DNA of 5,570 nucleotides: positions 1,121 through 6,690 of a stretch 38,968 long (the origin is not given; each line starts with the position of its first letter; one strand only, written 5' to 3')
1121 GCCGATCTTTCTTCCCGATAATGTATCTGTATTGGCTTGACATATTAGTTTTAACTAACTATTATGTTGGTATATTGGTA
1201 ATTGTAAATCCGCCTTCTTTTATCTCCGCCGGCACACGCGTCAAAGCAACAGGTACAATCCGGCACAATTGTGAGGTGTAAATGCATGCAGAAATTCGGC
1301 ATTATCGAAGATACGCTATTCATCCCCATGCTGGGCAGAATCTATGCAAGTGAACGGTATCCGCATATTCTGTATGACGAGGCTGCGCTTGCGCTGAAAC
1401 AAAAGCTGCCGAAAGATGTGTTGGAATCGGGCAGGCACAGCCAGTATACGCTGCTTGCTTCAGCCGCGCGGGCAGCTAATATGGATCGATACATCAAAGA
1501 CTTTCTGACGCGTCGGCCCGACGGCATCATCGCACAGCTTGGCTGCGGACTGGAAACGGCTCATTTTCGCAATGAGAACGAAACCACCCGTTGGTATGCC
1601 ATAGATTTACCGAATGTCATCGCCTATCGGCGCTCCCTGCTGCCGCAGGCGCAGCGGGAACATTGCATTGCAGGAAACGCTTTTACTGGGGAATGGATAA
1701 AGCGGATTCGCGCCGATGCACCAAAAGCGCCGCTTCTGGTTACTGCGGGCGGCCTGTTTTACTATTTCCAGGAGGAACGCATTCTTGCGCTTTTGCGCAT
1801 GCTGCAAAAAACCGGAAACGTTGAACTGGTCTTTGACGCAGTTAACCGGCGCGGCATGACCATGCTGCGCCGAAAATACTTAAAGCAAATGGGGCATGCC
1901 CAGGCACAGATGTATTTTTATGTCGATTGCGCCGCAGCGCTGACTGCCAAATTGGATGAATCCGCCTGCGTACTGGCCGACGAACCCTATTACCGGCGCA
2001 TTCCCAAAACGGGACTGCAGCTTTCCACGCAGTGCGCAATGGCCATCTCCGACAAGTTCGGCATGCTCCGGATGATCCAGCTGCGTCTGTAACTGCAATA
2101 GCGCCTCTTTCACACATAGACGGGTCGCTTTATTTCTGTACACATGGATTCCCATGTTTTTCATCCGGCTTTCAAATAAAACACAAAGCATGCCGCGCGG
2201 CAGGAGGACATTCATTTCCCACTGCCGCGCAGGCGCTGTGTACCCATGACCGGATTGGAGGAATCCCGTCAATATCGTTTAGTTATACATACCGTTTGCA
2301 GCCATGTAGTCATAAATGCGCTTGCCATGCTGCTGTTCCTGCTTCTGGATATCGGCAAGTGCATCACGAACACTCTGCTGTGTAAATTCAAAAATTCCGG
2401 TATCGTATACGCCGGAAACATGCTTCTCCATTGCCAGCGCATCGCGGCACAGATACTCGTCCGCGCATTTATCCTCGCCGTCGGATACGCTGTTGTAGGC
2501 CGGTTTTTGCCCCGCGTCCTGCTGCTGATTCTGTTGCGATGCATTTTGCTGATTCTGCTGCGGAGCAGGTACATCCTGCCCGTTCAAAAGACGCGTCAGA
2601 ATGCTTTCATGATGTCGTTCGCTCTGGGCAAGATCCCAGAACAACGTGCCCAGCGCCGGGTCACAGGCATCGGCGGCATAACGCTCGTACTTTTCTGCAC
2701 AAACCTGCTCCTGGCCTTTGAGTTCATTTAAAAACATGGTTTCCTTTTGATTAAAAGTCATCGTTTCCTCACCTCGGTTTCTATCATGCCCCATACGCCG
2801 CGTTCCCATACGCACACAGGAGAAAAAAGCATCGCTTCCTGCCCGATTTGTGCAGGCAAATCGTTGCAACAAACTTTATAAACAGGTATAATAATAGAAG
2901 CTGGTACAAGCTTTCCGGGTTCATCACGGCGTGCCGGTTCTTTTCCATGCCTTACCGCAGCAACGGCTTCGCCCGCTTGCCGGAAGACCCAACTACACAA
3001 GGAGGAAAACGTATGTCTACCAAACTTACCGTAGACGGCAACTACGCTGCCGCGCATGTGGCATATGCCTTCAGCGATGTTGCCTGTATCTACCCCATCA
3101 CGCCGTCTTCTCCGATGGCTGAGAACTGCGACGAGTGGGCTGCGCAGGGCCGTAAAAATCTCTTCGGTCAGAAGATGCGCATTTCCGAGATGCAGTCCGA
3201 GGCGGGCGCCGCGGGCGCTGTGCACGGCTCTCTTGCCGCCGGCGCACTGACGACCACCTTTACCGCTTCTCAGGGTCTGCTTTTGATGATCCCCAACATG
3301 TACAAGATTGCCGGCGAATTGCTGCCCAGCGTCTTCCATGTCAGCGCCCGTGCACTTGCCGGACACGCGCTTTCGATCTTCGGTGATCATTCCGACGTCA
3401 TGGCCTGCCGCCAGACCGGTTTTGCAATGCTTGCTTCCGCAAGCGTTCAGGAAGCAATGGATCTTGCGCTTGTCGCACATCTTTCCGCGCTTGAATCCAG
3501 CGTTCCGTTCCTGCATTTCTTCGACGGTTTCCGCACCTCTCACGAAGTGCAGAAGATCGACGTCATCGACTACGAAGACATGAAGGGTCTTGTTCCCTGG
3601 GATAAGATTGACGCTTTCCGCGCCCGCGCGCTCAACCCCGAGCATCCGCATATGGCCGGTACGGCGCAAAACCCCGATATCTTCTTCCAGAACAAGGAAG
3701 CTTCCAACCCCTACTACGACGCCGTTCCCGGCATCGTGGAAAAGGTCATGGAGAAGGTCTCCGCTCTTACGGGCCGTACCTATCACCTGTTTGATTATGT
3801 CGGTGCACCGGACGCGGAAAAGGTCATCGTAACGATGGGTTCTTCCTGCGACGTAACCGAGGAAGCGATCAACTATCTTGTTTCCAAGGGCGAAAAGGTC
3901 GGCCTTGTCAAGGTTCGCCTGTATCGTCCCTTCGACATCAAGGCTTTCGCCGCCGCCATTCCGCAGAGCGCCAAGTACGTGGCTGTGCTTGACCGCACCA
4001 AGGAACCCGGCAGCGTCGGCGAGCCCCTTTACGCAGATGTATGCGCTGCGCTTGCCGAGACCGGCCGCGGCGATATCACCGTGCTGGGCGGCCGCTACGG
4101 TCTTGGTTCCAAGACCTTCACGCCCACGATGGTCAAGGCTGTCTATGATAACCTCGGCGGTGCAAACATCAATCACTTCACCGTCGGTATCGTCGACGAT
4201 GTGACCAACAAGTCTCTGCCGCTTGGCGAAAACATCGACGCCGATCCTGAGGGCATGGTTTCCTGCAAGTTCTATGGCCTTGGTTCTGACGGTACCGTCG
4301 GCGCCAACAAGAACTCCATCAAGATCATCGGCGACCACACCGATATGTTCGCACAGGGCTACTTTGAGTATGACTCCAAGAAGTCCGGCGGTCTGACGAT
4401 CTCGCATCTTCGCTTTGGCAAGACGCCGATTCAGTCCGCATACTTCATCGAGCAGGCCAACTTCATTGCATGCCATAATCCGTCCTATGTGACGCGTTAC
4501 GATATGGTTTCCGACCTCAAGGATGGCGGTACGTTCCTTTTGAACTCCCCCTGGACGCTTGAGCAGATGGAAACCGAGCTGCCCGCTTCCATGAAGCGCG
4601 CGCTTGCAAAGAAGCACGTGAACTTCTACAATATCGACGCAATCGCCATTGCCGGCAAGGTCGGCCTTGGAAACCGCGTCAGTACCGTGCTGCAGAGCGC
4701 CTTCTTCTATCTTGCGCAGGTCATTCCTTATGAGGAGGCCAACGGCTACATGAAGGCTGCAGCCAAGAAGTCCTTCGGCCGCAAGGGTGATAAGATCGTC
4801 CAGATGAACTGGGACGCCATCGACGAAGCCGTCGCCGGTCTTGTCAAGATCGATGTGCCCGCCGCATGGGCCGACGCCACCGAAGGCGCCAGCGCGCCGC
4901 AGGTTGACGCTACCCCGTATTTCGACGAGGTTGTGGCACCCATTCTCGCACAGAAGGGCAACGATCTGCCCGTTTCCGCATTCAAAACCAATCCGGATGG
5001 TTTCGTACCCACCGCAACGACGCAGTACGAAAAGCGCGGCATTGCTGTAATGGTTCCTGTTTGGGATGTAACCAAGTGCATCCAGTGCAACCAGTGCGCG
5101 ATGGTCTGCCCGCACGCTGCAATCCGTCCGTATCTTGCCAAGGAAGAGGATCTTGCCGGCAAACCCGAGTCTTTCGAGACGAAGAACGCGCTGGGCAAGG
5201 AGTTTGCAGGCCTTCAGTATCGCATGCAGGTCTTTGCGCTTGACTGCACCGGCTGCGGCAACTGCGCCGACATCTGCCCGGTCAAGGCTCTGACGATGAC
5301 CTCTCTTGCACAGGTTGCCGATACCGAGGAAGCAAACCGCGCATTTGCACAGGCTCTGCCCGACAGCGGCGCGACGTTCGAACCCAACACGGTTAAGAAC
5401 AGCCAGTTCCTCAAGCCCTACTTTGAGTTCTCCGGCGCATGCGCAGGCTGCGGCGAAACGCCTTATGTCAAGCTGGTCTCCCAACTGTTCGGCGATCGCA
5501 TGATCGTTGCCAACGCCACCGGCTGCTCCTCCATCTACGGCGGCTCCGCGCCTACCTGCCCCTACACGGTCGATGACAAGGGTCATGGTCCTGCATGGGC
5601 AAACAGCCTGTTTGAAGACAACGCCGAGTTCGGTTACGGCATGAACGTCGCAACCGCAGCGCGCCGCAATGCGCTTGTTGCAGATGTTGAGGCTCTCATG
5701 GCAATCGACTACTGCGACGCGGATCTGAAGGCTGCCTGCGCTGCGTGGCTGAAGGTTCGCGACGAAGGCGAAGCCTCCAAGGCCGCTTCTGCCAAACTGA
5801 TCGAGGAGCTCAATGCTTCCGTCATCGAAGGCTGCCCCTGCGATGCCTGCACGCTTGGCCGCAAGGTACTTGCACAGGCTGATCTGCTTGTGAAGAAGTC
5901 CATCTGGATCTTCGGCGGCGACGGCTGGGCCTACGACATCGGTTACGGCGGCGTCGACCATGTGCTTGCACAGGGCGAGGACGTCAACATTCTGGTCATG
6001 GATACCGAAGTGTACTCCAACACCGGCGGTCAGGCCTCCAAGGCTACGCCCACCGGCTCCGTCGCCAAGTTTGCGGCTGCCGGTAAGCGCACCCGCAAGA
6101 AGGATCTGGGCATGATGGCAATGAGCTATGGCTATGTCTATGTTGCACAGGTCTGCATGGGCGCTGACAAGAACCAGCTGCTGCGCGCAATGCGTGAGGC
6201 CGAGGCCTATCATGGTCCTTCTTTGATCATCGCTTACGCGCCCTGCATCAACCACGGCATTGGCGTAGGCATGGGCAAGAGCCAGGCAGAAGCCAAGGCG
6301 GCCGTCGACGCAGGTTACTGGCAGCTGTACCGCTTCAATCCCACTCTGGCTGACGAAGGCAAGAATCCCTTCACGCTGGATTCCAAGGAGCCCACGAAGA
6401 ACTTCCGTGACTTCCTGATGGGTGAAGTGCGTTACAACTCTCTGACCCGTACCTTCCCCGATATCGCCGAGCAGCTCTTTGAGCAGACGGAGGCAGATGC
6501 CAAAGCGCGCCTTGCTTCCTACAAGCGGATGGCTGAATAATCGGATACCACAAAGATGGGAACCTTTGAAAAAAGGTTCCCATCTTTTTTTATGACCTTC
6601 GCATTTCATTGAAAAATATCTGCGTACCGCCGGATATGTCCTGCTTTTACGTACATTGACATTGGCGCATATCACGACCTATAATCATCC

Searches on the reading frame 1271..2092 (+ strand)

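Call 47: search_protein_families(library=pfam, proteins=[window:1271-2092:+], max_evalue=0.001)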
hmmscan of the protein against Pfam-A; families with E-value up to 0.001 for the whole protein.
window:1271-2092:+ (273 aa): 1 family
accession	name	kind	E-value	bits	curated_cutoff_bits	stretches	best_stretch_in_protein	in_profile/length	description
PF04072.20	LCM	-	1.8e-10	41.4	22.3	1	22-178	7-186/187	Leucine carboxyl methyltransferase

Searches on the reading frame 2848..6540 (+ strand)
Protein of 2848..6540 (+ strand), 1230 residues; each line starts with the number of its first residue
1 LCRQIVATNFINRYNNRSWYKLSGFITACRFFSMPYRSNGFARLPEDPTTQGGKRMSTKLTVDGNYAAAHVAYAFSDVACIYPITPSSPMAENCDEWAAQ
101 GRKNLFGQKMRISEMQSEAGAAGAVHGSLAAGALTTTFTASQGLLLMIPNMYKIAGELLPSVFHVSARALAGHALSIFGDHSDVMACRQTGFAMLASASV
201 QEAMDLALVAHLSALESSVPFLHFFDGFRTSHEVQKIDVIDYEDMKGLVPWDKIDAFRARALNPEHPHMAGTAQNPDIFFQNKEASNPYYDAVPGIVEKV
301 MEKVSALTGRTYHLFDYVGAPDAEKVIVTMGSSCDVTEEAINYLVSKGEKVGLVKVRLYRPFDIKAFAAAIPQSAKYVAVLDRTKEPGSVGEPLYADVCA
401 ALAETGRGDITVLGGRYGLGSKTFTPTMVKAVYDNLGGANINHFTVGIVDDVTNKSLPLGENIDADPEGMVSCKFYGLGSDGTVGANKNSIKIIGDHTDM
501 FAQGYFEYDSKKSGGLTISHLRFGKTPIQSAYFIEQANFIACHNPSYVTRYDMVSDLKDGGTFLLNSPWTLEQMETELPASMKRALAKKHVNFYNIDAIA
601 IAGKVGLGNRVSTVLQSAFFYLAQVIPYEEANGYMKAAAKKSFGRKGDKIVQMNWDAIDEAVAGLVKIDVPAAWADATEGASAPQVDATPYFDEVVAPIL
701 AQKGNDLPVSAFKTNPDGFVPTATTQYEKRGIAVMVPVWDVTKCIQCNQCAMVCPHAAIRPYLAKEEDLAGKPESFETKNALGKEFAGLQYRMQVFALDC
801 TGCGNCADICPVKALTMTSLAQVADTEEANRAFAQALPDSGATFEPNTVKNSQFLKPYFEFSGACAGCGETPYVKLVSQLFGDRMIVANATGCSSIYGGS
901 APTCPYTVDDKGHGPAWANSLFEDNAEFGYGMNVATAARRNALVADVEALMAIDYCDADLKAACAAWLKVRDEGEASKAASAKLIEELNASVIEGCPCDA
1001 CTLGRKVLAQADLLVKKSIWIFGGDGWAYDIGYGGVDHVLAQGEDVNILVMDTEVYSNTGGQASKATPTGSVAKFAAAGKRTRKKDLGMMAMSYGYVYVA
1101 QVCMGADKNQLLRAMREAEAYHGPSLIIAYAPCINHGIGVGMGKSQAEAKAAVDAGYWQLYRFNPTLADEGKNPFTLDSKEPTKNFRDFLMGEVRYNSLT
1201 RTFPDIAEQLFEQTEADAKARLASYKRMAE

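Call 46: search_protein_families(library=pfam, proteins=[window:2848-6540:+], max_evalue=0.001)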
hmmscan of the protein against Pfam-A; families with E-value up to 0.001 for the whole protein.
window:2848-6540:+ (1230 aa): 15 families
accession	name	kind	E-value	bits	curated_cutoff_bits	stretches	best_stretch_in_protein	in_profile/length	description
PF01855.24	POR_N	-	1.3e-82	277.5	27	1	70-301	1-230/231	Pyruvate flavodoxin/ferredoxin oxidoreductase, thiamine diP-bdg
PF01558.24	POR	-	8.4e-32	111.1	27.4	1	479-662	1-172/173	Pyruvate ferredoxin/flavodoxin oxidoreductase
PF10371.14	EKR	-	3.7e-17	62.4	27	1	687-733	11-55/55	Domain of unknown function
PF17147.9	PFOR_II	-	1.1e-14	55.1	27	1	323-427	1-100/102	Pyruvate:ferredoxin oxidoreductase core domain II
PF00037.32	Fer4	-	6.2e-11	42.1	21.1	2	737-760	1-24/24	4Fe-4S binding domain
PF12838.12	Fer4_7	-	1.4e-10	41.9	27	1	743-814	1-52/52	4Fe-4S dicluster domain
PF02775.26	TPP_enzyme_C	-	8.5e-10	39.1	21.9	1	1016-1128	46-150/151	Thiamine pyrophosphate enzyme, C-terminal TPP binding domain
PF13484.11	Fer4_16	-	4.3e-09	37.5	30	2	743-768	1-25/66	4Fe-4S double cluster binding domain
PF14697.11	Fer4_21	-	1.2e-08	35.4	35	1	793-817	34-59/59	4Fe-4S dicluster domain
PF12837.12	Fer4_6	-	1.3e-08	34.8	25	1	736-759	1-24/24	4Fe-4S binding domain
PF13187.11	Fer4_9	-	3.6e-08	33.8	27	2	743-814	1-51/52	4Fe-4S dicluster domain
PF13183.11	Fer4_8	-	7.1e-08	33.3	27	1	741-813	2-67/68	4Fe-4S dicluster domain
PF13237.11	Fer4_10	-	2.8e-07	30.8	25.5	1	740-811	5-53/53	4Fe-4S dicluster domain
PF12797.12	Fer4_2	-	3.7e-06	27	24.5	0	736-755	2-21/22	4Fe-4S binding domain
PF02780.25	Transketolase_C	-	2.5e-05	24.6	25.9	1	326-388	13-75/124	Transketolase, C-terminal domain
